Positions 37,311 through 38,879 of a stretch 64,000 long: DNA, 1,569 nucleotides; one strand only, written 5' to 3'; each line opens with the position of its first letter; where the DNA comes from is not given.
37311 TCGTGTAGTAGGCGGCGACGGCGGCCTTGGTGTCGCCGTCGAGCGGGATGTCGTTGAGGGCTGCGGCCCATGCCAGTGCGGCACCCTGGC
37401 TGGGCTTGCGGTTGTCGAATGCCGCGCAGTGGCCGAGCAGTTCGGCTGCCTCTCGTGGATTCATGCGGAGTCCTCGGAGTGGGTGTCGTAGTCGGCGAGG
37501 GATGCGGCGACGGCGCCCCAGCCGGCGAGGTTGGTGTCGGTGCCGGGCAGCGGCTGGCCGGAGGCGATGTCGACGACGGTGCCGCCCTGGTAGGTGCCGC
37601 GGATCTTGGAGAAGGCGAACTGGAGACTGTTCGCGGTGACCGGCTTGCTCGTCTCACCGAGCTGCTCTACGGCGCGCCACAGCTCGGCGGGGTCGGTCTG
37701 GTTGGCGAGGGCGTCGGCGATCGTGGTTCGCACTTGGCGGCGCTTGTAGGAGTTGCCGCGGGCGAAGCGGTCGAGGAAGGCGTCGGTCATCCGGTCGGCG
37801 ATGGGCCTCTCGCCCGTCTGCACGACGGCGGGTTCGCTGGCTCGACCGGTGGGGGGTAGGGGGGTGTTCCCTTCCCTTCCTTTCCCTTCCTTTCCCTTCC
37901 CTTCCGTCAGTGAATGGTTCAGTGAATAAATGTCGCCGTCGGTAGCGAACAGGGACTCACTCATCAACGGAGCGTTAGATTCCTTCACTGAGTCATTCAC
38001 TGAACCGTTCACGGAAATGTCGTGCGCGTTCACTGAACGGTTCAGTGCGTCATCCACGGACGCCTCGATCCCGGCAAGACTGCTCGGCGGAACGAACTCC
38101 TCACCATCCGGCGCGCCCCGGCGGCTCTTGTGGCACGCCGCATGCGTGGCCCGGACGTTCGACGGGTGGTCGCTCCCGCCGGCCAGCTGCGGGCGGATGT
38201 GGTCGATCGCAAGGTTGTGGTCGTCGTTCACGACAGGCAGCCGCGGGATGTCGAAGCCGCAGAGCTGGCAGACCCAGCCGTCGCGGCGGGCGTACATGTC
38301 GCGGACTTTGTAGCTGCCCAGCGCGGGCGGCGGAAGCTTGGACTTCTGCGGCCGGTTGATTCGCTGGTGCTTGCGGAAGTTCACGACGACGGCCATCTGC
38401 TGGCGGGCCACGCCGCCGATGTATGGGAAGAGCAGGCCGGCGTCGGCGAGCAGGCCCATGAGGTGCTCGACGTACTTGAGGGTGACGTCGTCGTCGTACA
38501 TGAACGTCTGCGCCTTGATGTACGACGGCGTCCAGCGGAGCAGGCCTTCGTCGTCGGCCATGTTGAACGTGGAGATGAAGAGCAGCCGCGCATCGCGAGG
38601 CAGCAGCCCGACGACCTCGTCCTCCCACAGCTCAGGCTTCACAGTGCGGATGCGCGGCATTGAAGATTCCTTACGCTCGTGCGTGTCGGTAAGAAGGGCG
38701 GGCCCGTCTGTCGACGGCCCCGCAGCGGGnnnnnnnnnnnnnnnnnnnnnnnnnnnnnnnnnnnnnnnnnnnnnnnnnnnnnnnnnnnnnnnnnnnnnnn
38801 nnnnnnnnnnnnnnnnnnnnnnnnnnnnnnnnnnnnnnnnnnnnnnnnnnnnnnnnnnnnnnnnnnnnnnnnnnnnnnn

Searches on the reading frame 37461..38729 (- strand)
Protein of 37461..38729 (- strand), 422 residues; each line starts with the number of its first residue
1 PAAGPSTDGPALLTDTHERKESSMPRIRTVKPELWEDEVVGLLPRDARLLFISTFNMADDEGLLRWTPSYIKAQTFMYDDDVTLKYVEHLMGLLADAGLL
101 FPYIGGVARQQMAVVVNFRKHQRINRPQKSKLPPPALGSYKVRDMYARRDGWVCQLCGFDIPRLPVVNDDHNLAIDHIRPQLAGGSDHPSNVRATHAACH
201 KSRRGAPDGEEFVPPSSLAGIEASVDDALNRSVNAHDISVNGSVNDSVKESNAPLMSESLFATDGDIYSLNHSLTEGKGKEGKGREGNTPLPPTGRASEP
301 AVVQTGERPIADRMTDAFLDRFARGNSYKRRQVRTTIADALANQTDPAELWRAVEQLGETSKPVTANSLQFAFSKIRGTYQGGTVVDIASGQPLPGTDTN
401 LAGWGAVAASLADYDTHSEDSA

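Call 48: find_encoding_contigs(protein=window:37461-38729:-, flank=10000, max_places=1)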
Protein window:37461-38729:- (422 aa): no gene with exactly this product is on record in the collection.

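Call 50: search_protein_families(library=pfam, proteins=[window:37461-38660:-], max_evalue=0.001)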
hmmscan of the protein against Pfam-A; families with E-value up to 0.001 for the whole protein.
window:37461-38660:- (399 aa): 2 families
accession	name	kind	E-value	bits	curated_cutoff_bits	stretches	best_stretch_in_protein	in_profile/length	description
PF01844.29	HNH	-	4.1e-06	27.3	21.4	1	131-179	1-43/47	HNH endonuclease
PF14279.12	HNH_5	-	0.00012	22.3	27.5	1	146-178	9-41/56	HNH endonuclease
